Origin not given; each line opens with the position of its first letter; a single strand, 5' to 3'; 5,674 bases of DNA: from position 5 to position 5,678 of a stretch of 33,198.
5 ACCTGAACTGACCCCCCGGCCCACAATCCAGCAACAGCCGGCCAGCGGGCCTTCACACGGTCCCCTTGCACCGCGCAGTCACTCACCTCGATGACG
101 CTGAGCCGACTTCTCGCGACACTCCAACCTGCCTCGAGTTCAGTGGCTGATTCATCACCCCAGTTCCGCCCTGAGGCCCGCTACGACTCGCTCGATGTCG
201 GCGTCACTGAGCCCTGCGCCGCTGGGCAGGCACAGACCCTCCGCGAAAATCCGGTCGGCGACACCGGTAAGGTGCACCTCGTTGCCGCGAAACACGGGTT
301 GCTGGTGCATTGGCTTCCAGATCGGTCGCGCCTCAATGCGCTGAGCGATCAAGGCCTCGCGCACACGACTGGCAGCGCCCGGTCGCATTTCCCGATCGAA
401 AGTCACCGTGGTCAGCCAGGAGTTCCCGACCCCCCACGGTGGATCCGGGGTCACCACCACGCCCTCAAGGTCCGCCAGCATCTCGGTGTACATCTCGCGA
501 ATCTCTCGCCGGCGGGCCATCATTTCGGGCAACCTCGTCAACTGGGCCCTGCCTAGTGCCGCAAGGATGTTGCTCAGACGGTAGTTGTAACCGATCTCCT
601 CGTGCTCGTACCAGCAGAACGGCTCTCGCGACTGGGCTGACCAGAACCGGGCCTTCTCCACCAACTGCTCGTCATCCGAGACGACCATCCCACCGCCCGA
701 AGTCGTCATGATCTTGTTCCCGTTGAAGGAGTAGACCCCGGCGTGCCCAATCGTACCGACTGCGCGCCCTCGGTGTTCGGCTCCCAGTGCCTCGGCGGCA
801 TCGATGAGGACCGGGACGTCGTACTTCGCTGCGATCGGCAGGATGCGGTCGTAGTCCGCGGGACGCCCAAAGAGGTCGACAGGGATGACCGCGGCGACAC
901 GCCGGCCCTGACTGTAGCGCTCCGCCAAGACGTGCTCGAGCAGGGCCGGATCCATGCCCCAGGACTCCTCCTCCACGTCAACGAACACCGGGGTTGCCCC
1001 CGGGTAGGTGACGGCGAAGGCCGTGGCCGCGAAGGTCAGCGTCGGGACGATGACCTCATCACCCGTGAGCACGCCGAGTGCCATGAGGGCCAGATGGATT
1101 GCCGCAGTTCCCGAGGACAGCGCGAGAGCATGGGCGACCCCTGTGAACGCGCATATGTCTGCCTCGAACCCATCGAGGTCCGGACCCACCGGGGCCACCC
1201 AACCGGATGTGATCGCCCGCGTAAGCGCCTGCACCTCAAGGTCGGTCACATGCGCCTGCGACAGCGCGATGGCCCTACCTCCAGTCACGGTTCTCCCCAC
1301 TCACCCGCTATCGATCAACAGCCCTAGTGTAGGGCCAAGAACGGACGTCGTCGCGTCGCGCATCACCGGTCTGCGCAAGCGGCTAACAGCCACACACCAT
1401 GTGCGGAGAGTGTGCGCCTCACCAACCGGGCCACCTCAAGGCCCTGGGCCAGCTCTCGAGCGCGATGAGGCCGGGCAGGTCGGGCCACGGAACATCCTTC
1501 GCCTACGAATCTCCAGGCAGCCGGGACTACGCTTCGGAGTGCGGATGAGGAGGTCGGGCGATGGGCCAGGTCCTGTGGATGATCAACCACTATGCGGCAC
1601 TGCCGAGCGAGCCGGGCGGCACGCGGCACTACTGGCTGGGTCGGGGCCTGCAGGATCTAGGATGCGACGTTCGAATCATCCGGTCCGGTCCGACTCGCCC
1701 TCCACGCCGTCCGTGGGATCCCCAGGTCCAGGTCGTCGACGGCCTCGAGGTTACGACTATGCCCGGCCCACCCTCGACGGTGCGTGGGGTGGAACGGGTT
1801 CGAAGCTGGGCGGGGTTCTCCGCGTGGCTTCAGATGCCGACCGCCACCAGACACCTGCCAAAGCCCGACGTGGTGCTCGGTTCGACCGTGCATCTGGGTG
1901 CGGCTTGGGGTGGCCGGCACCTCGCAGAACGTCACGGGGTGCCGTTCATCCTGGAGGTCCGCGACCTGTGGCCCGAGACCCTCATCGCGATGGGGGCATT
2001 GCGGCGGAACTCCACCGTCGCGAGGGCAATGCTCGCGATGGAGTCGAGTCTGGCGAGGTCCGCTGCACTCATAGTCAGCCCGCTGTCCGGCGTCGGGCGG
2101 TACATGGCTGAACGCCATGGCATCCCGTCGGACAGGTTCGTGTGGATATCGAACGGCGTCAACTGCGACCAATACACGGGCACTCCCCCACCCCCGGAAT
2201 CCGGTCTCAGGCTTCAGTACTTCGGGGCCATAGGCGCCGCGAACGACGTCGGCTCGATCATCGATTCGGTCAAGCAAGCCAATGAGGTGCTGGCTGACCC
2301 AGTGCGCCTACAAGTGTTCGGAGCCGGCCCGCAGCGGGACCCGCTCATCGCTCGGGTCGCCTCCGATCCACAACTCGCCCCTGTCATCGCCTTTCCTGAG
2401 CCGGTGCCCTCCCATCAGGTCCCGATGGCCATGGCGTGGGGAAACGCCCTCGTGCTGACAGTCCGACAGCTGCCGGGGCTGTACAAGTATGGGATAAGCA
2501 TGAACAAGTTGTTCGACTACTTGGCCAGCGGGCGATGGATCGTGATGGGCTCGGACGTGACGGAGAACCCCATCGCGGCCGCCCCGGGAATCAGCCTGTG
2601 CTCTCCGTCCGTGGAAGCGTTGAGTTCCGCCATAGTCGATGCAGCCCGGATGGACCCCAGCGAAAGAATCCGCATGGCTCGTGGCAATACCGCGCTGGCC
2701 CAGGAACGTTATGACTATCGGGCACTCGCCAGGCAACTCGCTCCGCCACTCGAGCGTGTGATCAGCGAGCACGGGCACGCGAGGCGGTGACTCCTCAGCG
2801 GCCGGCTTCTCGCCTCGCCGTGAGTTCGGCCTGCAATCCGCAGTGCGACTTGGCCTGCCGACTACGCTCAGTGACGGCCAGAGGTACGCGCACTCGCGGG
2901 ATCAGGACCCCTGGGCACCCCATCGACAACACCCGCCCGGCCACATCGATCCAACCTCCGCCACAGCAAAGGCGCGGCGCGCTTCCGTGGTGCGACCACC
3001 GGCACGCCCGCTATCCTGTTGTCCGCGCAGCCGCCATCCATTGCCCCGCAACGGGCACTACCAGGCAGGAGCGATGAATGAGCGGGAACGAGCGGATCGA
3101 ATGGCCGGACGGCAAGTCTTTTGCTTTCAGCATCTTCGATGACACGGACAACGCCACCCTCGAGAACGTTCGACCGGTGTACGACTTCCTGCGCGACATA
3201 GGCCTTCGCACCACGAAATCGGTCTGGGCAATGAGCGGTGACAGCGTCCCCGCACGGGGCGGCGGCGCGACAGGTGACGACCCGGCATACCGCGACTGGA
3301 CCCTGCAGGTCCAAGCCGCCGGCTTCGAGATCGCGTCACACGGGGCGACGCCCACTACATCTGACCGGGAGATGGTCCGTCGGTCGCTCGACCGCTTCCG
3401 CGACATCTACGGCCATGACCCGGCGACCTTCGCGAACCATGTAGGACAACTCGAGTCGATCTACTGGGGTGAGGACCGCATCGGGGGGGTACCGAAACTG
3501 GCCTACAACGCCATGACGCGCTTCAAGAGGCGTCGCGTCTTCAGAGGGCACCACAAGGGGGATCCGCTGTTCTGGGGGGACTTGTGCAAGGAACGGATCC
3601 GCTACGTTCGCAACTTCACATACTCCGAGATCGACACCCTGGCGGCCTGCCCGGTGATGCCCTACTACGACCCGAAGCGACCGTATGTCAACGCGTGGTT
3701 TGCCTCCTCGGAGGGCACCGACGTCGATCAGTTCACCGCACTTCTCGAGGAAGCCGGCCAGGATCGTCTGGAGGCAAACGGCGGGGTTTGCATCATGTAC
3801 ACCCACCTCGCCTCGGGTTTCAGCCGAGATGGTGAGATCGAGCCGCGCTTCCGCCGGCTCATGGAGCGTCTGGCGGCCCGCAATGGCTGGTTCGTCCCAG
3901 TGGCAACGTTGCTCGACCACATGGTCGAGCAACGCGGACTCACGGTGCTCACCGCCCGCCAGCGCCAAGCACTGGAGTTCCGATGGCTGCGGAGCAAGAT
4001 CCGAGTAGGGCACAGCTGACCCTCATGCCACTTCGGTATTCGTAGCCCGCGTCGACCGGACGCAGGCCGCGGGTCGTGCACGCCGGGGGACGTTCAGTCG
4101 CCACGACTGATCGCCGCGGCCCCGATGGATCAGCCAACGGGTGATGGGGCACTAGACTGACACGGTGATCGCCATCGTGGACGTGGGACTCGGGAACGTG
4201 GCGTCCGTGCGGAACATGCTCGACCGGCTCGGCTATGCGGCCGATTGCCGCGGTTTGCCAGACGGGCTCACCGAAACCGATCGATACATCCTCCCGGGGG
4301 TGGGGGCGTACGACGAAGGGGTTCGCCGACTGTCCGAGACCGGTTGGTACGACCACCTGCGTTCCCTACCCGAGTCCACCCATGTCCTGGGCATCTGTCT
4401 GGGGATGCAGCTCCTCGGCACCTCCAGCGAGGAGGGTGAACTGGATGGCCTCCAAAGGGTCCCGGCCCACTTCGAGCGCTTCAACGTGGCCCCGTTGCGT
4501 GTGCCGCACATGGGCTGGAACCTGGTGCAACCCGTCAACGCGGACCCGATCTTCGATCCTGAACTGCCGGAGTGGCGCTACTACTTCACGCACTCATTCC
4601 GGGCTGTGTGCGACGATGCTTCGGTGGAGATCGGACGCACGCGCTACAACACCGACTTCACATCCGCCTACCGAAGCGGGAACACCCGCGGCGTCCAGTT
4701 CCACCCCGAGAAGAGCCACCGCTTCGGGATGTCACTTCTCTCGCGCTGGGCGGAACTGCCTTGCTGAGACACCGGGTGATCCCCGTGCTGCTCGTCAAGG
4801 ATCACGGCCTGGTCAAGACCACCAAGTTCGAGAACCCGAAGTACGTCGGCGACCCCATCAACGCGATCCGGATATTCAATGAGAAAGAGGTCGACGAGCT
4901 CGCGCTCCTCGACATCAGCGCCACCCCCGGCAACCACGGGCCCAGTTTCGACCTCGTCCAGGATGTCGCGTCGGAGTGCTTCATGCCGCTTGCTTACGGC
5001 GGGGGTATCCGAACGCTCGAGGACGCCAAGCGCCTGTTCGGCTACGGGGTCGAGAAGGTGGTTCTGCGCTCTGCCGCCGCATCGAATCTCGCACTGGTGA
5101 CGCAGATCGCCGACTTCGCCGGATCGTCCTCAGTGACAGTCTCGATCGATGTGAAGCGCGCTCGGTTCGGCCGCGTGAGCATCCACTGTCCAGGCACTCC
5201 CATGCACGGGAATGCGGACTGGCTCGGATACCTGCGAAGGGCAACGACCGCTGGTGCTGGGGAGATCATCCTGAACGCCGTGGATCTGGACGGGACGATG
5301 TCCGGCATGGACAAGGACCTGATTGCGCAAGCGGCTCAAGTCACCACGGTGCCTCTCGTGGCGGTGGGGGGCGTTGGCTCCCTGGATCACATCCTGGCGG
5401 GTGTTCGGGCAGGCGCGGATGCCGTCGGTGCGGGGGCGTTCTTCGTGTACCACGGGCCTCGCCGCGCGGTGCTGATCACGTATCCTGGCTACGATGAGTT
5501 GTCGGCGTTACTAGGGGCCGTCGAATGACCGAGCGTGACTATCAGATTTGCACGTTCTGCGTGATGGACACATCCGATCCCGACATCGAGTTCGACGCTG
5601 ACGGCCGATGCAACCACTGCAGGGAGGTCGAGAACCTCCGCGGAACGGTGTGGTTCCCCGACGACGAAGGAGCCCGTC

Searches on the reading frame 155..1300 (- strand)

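Call 22: search_protein_families(library=pfam, proteins=[window:155-1300:-], max_evalue=0.001)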
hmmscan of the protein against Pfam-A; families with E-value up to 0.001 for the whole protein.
window:155-1300:- (381 aa): 5 families
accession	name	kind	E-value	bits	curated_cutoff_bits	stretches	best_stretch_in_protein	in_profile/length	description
PF01041.23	DegT_DnrJ_EryC1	-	9.4e-103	344.6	19.8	1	21-376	6-359/360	DegT/DnrJ/EryC1/StrS aminotransferase family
PF00155.27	Aminotran_1_2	-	7.5e-08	32.4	19.7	1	43-167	45-185/361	Aminotransferase class I and II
PF01053.26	Cys_Met_Meta_PP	-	1.5e-05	24.2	27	1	42-98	54-109/381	Cys/Met metabolism PLP-dependent enzyme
PF01212.27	Beta_elim_lyase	-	2.6e-05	24.1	27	1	44-283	36-273/288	Beta-eliminating lyase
PF05889.19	SepSecS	-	0.00092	18.5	21.1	0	67-217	87-246/389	O-phosphoseryl-tRNA(Sec) selenium transferase, SepSecS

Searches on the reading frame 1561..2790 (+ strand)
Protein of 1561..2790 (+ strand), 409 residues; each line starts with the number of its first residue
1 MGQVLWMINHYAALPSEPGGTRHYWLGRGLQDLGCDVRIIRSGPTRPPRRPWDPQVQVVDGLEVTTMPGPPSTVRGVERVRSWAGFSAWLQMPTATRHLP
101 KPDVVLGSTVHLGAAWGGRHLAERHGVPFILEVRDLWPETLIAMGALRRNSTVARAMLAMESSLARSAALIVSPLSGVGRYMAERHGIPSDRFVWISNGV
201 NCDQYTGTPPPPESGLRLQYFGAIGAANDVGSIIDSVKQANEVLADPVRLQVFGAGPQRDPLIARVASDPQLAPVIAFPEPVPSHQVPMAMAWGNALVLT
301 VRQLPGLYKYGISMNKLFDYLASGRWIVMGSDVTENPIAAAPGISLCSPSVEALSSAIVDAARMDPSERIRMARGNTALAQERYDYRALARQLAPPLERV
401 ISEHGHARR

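Call 22: search_protein_families(library=pfam, proteins=[window:1561-2790:+], max_evalue=0.001)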
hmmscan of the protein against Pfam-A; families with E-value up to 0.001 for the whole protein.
window:1561-2790:+ (409 aa): 2 families
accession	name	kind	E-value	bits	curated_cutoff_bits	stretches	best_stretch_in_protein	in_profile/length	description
PF13579.12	Glyco_trans_4_4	-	3e-18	67.1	29.7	1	21-199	5-158/158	Glycosyl transferase 4-like domain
PF13439.12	Glyco_transf_4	-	1.6e-12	48.3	28.5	1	26-203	11-169/170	Glycosyltransferase Family 4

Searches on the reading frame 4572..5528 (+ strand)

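Call 22: search_protein_families(library=pfam, proteins=[window:4572-5528:+], max_evalue=0.001)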
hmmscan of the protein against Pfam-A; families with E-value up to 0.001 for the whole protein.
window:4572-5528:+ (318 aa): 1 family
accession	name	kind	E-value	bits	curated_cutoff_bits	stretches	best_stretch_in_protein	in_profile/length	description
PF00977.27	His_biosynth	-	7.3e-50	170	23.6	1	68-291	1-222/228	Histidine biosynthesis protein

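Call 33: search_protein_families(library=ncbifam, proteins=[window:4572-5528:+], max_evalue=0.01)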
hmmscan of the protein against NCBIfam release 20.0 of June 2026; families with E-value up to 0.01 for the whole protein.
window:4572-5528:+ (318 aa): 20 families
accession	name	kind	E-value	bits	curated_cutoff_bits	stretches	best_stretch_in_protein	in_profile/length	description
NF038364.1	AglZ_HisF2_fam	equivalog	1.2e-94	316.3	310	1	65-310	1-247/248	AglZ/HisF2 family acetamidino modification protein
TIGR03572.1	WbuZ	equivalog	7.6e-73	244.7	299.7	1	65-293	2-232/232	glycosyl amidation-associated protein WbuZ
TIGR00735.1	hisF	equivalog_domain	4.7e-46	157.1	294.55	1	65-291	2-232/254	imidazole glycerol phosphate synthase subunit HisF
NF010112.0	PRK13585.1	equivalog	1.7e-28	99.8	243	1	69-289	5-222/241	1-(5-phosphoribosyl)-5-[(5-phosphoribosylamino)methylideneamino]imidazole-4-carboxamide isomerase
TIGR00007.1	TIGR00007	equivalog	1.6e-26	93.3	228.95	1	87-285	22-215/231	1-(5-phosphoribosyl)-5-[(5-phosphoribosylamino)methylideneamino]imidazole-4-carboxamide isomerase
NF010113.0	PRK13586.1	equivalog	3.1e-15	56.5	238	1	92-283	29-213/232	1-(5-phosphoribosyl)-5-((5-phosphoribosylamino)methylideneamino)imidazole-4-carboxamide isomerase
TIGR01919.1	hisA-trpF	equivalog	5.7e-14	52.2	306.45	1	90-276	28-210/243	bifunctional 1-(5-phosphoribosyl)-5-((5-phosphoribosylamino)methylideneamino)imidazole-4-carboxamide isomerase/phosphoribosylanthranilate is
NF003156.0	PRK04128.1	equivalog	5.1e-13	49.5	285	1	83-284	20-207/231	1-(5-phosphoribosyl)-5-((5-phosphoribosylamino)methylideneamino)imidazole-4-carboxamide isomerase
NF010114.0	PRK13587.1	equivalog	6.3e-12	45.6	305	1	106-274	45-207/234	1-(5-phosphoribosyl)-5-((5-phosphoribosylamino)methylideneamino)imidazole-4-carboxamide isomerase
TIGR00734.1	hisAF_rel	hypoth_equivalog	3.8e-09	36.7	179.85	1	73-168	127-215/221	HisA/HisF family protein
NF010712.0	PRK14114.1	equivalog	5.3e-09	35.9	327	1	79-273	16-202/241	1-(5-phosphoribosyl)-5-((5-phosphoribosylamino)methylideneamino)imidazole-4-carboxamide isomerase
TIGR02129.1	hisA_euk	equivalog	1.4e-06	28.2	229.3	1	229-274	173-218/255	phosphoribosylformimino-5-aminoimidazole carboxamide ribotide isomerase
TIGR01768.1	GGGP-family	subfamily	6.6e-06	25.8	113.25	1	113-164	155-206/224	geranylgeranylglyceryl phosphate synthase family protein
NF003645.0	PRK05286.1-2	equivalog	3.3e-05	22.9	366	1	257-297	286-326/359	quinone-dependent dihydroorotate dehydrogenase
NF005574.0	PRK07259.1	equivalog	3.3e-05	22.9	269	1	250-293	228-271/304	dihydroorotate dehydrogenase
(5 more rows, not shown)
